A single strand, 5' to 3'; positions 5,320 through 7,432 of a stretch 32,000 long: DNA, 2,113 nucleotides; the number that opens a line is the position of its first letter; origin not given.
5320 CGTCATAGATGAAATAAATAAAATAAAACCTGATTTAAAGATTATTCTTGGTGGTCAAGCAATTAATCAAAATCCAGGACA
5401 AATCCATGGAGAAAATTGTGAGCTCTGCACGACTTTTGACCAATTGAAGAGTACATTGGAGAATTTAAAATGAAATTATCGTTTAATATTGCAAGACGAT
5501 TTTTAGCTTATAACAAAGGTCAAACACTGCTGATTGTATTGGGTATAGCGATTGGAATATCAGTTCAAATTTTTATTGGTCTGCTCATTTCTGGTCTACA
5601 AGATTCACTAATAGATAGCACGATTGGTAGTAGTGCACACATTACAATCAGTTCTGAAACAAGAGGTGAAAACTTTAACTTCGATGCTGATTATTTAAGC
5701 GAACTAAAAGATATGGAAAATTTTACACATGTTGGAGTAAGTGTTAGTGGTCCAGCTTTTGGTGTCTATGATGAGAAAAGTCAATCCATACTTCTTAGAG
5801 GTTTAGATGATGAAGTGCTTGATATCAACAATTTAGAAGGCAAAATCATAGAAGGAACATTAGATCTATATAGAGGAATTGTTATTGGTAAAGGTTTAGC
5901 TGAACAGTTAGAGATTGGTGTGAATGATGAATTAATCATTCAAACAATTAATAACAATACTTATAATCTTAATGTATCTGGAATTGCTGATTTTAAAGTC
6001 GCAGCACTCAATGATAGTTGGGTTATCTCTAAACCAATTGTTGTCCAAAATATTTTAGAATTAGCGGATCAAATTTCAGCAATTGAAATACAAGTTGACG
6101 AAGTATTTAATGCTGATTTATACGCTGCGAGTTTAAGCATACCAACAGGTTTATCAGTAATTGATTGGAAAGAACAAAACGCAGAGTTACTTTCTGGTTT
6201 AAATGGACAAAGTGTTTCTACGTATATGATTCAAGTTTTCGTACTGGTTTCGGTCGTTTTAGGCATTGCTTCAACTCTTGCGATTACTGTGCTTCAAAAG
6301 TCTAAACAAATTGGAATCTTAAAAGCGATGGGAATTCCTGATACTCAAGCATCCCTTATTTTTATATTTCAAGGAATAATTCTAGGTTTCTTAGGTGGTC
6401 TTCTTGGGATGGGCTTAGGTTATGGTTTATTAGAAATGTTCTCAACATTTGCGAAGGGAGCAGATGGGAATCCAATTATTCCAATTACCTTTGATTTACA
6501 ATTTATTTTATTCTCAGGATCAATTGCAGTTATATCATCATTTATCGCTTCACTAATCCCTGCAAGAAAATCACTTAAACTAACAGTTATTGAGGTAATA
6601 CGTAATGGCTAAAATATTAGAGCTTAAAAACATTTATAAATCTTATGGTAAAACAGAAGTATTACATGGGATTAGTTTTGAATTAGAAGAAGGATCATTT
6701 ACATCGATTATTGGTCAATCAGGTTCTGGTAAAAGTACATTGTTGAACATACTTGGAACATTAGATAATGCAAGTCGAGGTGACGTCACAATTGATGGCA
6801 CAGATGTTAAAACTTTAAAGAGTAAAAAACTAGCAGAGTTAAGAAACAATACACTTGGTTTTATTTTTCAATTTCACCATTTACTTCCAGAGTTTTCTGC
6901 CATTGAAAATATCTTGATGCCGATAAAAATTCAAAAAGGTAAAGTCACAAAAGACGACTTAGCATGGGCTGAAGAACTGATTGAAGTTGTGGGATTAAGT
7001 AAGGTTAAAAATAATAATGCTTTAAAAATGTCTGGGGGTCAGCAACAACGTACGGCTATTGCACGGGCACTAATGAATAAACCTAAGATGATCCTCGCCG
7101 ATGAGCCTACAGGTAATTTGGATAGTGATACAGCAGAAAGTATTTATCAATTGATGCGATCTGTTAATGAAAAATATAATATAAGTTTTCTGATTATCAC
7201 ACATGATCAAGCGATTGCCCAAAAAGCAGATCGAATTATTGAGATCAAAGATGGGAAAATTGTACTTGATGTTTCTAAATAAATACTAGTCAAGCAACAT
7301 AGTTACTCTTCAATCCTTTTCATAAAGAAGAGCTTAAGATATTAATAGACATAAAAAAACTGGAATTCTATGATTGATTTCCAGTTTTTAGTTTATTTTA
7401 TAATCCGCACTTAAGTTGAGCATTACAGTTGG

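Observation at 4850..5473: CarH/LitR-type cobalamin photoreceptor module without any DNA-binding domain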

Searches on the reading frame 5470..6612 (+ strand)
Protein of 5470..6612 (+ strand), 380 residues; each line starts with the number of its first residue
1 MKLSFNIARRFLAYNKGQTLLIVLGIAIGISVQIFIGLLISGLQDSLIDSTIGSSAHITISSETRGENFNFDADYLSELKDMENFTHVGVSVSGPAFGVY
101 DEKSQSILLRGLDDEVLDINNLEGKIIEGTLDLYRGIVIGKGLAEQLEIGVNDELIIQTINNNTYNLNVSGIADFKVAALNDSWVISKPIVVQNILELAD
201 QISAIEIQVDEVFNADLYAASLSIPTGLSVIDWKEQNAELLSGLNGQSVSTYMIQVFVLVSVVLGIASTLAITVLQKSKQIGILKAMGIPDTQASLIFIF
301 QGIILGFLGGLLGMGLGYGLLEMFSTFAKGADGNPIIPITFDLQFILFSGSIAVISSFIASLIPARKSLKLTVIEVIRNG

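Call 3: search_protein_families(library=pfam, proteins=[window:5470-6612:+], max_evalue=0.01)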
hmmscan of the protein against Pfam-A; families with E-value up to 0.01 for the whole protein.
window:5470-6612:+ (380 aa): 2 families
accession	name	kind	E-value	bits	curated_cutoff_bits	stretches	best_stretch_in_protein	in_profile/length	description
PF12704.14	MacB_PCD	-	9.5e-15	55.9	27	1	19-214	1-196/207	MacB-like periplasmic core domain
PF02687.27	FtsX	-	2e-14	54.1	25.5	1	254-372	3-119/120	FtsX-like permease C-terminal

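Call 30: search_solved_structures(query=window:5470-6612:+, max_evalue=0.01)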
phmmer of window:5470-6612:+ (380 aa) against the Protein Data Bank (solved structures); distinct sequences matched with E-value up to 0.01: 16.
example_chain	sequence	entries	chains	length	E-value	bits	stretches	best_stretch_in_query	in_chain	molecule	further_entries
9w37_A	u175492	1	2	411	1.7e-15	60.2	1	7-377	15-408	LolF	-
9w35_A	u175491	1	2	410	1.8e-15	60.1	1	7-377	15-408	LolF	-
9w2w_A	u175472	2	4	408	2e-15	59.9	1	7-346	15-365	LolF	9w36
7mdx_B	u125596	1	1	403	2.1e-09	40.2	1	136-318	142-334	Lipoprotein-releasing system transmembrane protein LolE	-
7arh_E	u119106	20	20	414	4.5e-09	39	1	135-318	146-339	Lipoprotein-releasing system transmembrane protein LolE | Lipoprotein transporter subunit LolE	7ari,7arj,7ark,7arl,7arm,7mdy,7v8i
7arh_C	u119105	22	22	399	1.3e-08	37.5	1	199-369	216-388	Lipoprotein-releasing ABC transporter permease subunit LolC | Lipo-releasing system transmembrane protein lolC | Lipoprotein-releasing system transmembrane prot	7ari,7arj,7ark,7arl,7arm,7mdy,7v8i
7mdx_A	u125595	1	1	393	3.2e-08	36.3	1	199-365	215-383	Lipoprotein-releasing system transmembrane protein LolC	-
5xu1_M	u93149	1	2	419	6.4e-07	32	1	264-378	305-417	ABC transporter permeae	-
9rli_E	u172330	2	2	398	3.6e-06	29.5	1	135-318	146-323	Lipoprotein-releasing system transmembrane protein LolE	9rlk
5gko_A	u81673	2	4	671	5.9e-06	28.8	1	249-373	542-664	Macrolide export ATP-binding/permease protein MacB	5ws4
9o9x_C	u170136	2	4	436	1.1e-05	27.9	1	257-378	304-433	ABC transporter permease YtrF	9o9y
5nik_J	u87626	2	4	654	4.7e-05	25.8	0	253-375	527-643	Macrolide export ATP-binding/permease protein MacB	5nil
5lil_A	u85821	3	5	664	0.0032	19.8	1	10-374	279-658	Macrolide export ATP-binding/permease protein MacB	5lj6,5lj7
5udf_A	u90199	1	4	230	0.0043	19.4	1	74-242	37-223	Lipoprotein-releasing system transmembrane protein LolE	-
8ymc_C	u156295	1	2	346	0.0081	18.5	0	240-349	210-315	Cell division protein FtsX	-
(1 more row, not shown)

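Call 31: search_protein_families(library=ncbifam, proteins=[window:5470-6612:+], max_evalue=0.001)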
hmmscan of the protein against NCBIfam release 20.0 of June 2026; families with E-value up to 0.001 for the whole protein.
window:5470-6612:+ (380 aa): 9 families
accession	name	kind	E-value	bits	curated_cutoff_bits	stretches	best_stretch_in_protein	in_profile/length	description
TIGR02212.1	lolCE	equivalog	3.1e-30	105.4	362.45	1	19-379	24-410/411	lipoprotein-releasing ABC transporter permease subunit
NF008357.0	PRK11146.1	exception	2.7e-17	62.7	439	1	4-317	6-338/414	lipoprotein-releasing ABC transporter permease subunit LolE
TIGR02213.1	lolE_release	exception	1.4e-13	50.5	540.35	1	24-330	29-348/411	lipoprotein-releasing ABC transporter permease subunit LolE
NF008076.0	PRK10814.1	exception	6.8e-09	35.2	473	1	199-371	216-390/399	lipoprotein-releasing ABC transporter permease subunit LolC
NF038346.1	FtsX_actino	exception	4.8e-08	32.7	250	1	229-370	161-307/308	permease-like cell division protein FtsX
TIGR03434.1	ADOP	subfamily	1.1e-07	30.4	622.3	1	248-379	266-401/803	ADOP family duplicated permease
TIGR00439.2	FtsX_Gneg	equivalog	7e-07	28.7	255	1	250-356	169-273/292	permease-like cell division protein FtsX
NF038347.1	FtsX_Gpos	exception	2.4e-06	27.1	225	1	247-329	168-249/296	permease-like cell division protein FtsX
NF007826.0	PRK10535.1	equivalog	0.00035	19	966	0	253-376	527-644/648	macrolide ABC transporter ATP-binding protein/permease MacB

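Call 69: find_homologous_proteins(query=window:5470-6612:+, max_evalue=1e-10)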
Query window:5470-6612:+ (380 aa): 3217 proteins with E <= 1e-10 among 8000 candidates; the best 120 are listed.
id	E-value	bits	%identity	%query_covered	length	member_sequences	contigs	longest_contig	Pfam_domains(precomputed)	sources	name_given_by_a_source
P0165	2.3e-231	785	100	100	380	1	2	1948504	PF02687.28,PF12704.15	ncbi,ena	-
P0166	1.2e-195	668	85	100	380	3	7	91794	PF02687.28,PF12704.15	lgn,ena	-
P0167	3.5e-195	666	85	100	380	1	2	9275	PF02687.28,PF12704.15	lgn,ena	-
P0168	6.9e-188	642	83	100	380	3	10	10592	PF02687.28,PF12704.15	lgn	-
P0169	4.6e-180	616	80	100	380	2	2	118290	PF02687.28,PF12704.15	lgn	-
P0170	1.8e-172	591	77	100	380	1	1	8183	PF02687.28,PF12704.15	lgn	-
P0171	2.1e-172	591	76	100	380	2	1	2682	PF02687.28,PF12704.15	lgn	-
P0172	7.5e-168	576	75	100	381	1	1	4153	PF02687.28,PF12704.15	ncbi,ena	-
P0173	3.5e-159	548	72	100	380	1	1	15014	PF02687.28,PF12704.15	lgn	-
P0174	8.7e-158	543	71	100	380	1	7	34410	PF02687.28,PF12704.15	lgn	-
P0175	1.5e-157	542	72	100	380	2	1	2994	PF02687.28,PF12704.15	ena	-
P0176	1.4e-156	539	70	100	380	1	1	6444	PF02687.28,PF12704.15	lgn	-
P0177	1.6e-156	539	70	100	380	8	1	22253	PF02687.28,PF12704.15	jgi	jgi:lipoprotein-releasing system permease protein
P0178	1.3e-152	526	68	100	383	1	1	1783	PF02687.28,PF12704.15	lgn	-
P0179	3.1e-152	525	68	100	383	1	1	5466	PF02687.28,PF12704.15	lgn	-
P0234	7.4e-117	408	55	100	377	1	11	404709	PF02687.28,PF12704.15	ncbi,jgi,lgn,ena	jgi:lipoprotein-releasing system permease protein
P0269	4.2e-112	393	53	100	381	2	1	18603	PF02687.28,PF12704.15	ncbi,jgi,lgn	jgi:lipoprotein-releasing system permease protein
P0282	9.8e-110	385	54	100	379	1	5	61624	PF02687.28,PF12704.15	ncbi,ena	-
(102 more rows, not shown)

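Call 70: find_encoding_contigs(protein=P0234, flank=4000, max_places=2)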
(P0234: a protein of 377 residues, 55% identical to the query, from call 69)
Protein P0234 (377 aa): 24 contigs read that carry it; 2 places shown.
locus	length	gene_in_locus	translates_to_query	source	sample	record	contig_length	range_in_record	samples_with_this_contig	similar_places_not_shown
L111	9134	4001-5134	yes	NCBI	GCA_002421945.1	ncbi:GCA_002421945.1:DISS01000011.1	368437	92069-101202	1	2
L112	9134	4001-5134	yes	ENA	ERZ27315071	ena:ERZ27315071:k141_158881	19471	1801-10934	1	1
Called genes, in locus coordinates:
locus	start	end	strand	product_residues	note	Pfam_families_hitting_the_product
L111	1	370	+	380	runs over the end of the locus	PF03702:AnmK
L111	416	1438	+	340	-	PF03590:AsnA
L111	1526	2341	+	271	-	PF00456:Transketolase_N, PF00676:E1_dh (faint), PF02775:TPP_enzyme_C (faint), PF13292:DXP_synthase_N, PF09364:XFP_N (weak)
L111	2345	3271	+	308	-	PF02779:Transket_pyr, PF02780:Transketolase_C, PF22613:Transketolase_C_1, PF17147:PFOR_II (weak)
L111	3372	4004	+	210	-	PF02310:B12-binding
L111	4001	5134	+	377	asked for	PF12704:MacB_PCD, PF02687:FtsX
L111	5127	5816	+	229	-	PF00005:ABC_tran, PF02463:SMC_N, PF13304:AAA_21 (faint)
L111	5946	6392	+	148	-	PF00359:PTS_EIIA_2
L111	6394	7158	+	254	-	PF08220:HTH_DeoR, PF08279:HTH_11 (weak), PF00455:DeoRC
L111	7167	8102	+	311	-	PF00294:PfkB, PF08543:Phos_pyr_kin (weak)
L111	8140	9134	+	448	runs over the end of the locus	PF02302:PTS_IIB, PF25554:PTS_EIIB_BC_N, PF02378:PTS_EIIC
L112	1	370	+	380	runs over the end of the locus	PF03702:AnmK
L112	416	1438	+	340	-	PF03590:AsnA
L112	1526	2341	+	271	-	PF00456:Transketolase_N, PF00676:E1_dh (faint), PF02775:TPP_enzyme_C (faint), PF13292:DXP_synthase_N, PF09364:XFP_N (weak)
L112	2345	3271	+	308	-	PF02779:Transket_pyr, PF02780:Transketolase_C, PF22613:Transketolase_C_1, PF17147:PFOR_II (weak)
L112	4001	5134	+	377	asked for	PF12704:MacB_PCD, PF02687:FtsX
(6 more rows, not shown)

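Call 71: find_encoding_contigs(protein=P0282, flank=4000, max_places=2)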
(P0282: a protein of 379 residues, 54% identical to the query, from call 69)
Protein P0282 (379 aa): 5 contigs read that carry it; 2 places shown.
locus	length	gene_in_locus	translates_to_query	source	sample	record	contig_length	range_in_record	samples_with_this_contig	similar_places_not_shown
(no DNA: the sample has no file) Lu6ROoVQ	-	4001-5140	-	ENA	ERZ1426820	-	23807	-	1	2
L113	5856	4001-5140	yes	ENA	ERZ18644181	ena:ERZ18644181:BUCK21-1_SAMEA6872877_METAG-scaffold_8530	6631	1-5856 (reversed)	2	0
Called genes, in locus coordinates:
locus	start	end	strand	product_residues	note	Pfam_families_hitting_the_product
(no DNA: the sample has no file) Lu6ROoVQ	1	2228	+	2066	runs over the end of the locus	PF21910:GH85_C (faint), PF16383:DUF4992 (faint), PF00041:fn3 (weak)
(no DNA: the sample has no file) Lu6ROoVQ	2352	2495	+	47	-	-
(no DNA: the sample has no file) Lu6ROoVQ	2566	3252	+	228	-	-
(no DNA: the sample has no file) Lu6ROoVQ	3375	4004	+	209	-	PF02310:B12-binding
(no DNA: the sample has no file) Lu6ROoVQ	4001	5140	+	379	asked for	PF12704:MacB_PCD, PF02687:FtsX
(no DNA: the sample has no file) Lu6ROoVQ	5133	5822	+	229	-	PF02463:SMC_N (weak), PF00005:ABC_tran, PF13304:AAA_21 (faint)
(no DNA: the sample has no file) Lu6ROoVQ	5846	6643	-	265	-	PF12679:ABC2_membrane_2, PF13346:ABC2_membrane_5 (weak), PF12698:ABC2_membrane_3 (weak)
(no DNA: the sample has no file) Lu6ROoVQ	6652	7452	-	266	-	PF12679:ABC2_membrane_2, PF10920:DUF2705 (weak)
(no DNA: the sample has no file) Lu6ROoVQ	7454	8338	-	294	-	PF00005:ABC_tran, PF13304:AAA_21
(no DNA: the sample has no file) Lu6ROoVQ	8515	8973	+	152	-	PF01978:TrmB (faint), PF12802:MarR_2, PF22381:Staph_reg_Sar_Rot (faint), PF01047:MarR, PF09339:HTH_IclR (weak), PF13412:HTH_24 (weak)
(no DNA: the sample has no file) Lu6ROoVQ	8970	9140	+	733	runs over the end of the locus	PF00664:ABC_membrane, PF00005:ABC_tran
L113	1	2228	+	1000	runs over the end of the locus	?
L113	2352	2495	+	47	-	-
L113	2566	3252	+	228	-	-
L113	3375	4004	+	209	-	PF02310:B12-binding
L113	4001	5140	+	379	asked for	PF12704:MacB_PCD, PF02687:FtsX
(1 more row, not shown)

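Call 72: find_encoding_contigs(protein=P0269, flank=4000, max_places=2)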
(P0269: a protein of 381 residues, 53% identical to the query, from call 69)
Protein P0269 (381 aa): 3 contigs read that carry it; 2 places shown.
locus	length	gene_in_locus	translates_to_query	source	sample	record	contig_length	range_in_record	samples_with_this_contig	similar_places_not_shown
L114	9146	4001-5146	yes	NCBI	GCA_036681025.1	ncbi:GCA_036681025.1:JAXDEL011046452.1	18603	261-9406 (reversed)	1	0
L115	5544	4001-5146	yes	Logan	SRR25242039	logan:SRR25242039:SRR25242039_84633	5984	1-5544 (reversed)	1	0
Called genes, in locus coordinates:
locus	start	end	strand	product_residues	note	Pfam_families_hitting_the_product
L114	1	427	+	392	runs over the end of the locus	PF00270:DEAD, PF04851:ResIII, PF00271:Helicase_C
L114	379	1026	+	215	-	PF00156:Pribosyltran (weak)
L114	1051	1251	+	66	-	PF04024:PspC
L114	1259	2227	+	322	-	PF10282:Lactonase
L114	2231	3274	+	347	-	-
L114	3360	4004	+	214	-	PF02310:B12-binding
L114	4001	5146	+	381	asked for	PF12704:MacB_PCD, PF02687:FtsX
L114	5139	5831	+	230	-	PF00005:ABC_tran, PF02463:SMC_N (weak), PF13304:AAA_21 (faint)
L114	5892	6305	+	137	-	-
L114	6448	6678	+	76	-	PF04023:FeoA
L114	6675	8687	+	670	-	PF00009:GTP_EFTU (faint), PF01926:MMR_HSR1, PF02421:FeoB_N, PF03029:ATP_bind_1 (faint), PF09439:SRPRB (weak), PF07670:Gate, PF07664:FeoB_C, PF07670:Gate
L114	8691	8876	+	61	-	PF12669:FeoB_associated (weak)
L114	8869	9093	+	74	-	PF01713:Smr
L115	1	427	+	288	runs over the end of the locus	?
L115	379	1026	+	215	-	PF00156:Pribosyltran (weak)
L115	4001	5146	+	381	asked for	PF12704:MacB_PCD, PF02687:FtsX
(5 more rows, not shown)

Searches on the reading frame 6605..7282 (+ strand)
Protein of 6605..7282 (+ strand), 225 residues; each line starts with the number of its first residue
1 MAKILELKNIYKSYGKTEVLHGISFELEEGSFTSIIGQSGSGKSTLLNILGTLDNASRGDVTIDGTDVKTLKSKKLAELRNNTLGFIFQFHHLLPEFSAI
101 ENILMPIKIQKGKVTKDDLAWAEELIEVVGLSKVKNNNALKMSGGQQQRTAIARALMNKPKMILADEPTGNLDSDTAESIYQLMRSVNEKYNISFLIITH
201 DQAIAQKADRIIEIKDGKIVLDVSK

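Call 3: search_protein_families(library=pfam, proteins=[window:6605-7282:+], max_evalue=0.01)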
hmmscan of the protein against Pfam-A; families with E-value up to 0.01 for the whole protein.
window:6605-7282:+ (225 aa): 11 families
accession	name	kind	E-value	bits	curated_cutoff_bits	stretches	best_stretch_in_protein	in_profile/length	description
PF00005.33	ABC_tran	-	4.7e-34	118.4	25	1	20-169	1-136/137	ABC transporter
PF13304.12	AAA_21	-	2.5e-08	34.8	27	1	32-69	1-41/304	AAA domain, putative AbiEii toxin, Type IV TA system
PF02463.25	SMC_N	-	3.8e-08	33.5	40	1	11-215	10-212/220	RecF/RecN/SMC N terminal domain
PF13555.12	AAA_29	-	6e-05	23.1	27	1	23-47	15-39/61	P-loop containing region of AAA domain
PF03193.22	RsgA_GTPase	-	8.2e-05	22.9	30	1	14-62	91-138/174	RsgA GTPase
PF13401.12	AAA_22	-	0.00031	21.5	27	1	30-198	5-121/130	AAA domain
PF13476.12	AAA_23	-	0.0019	19.3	27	1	5-50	2-39/201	AAA domain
PF20720.3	nSTAND3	-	0.0032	17.6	27.2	0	17-50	4-37/155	Novel STAND NTPase 3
PF09818.15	ABC_ATPase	-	0.0036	16.8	23.2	0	28-50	78-99/283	P-loop domain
PF20703.3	nSTAND1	-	0.0063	16.6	27.1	1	14-48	17-51/379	Novel STAND NTPase 1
PF13175.12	AAA_15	-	0.0089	16.1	32.1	0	26-75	20-72/374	AAA ATPase domain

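Call 31: search_protein_families(library=ncbifam, proteins=[window:6605-7282:+], max_evalue=0.001)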
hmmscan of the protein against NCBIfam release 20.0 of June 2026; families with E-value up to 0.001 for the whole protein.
window:6605-7282:+ (225 aa): 191 families (the best 25 are shown)
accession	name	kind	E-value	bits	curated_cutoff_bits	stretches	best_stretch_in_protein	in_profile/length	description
TIGR02211.1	LolD_lipo_ex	equivalog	4.6e-80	268.3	307.75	1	5-219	2-219/221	lipoprotein-releasing ABC transporter ATP-binding protein LolD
NF008639.0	PRK11629.1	equivalog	3.5e-70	236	360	1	9-223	11-228/234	lipoprotein-releasing ABC transporter ATP-binding protein LolD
NF007826.0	PRK10535.1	equivalog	1.4e-63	215.3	966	1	1-222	1-224/648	macrolide ABC transporter ATP-binding protein/permease MacB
TIGR03608.1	L_ocin_972_ABC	subfamily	9.2e-59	198.4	254.85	1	7-214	1-206/206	putative bacteriocin export ABC transporter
TIGR02673.1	FtsE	equivalog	4.6e-57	193.1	264.85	1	4-218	1-214/214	cell division ATP-binding protein FtsE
NF038007.1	ABC_ATP_DarD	equivalog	1.2e-56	191.7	375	1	7-219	4-218/218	darobactin export ABC transporter ATP-binding protein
TIGR02315.1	ABC_phnC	equivalog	1.8e-55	188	266.1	1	4-222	1-227/243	phosphonate ABC transporter ATP-binding protein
TIGR02982.1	heterocyst_DevA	subfamily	3.1e-55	187.1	295.8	1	12-219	9-219/220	ABC exporter ATP-binding subunit, DevA family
NF007879.0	PRK10584.1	equivalog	2.8e-52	177.7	336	1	3-219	5-224/228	putative ABC transporter ATP-binding protein YbbA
NF007027.0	PRK09493.1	equivalog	2.9e-49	167.6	379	1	5-222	2-217/240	glutamine ABC transporter ATP-binding protein GlnQ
NF043075.1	MMSYN1_0197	equivalog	3e-46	157.9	550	1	3-219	1-211/341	spermidine/putrescine ABC transporter ATP-binding protein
TIGR00968.1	3a0106s01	subfamily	8.8e-46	156.3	342.75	1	6-220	2-210/237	sulfate ABC transporter ATP-binding protein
TIGR03265.1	PhnT2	equivalog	6.9e-45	153.8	457.7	1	2-219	2-213/353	putative 2-aminoethylphosphonate ABC transporter ATP-binding protein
NF006987.0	PRK09452.1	equivalog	2.2e-44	151.7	482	1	3-220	16-227/378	spermidine/putrescine ABC transporter ATP-binding protein PotA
NF040933.2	ABC_arch_GlcV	equivalog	4.9e-44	150.7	450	1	6-220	4-221/357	glucose ABC transporter ATP-binding protein GlcV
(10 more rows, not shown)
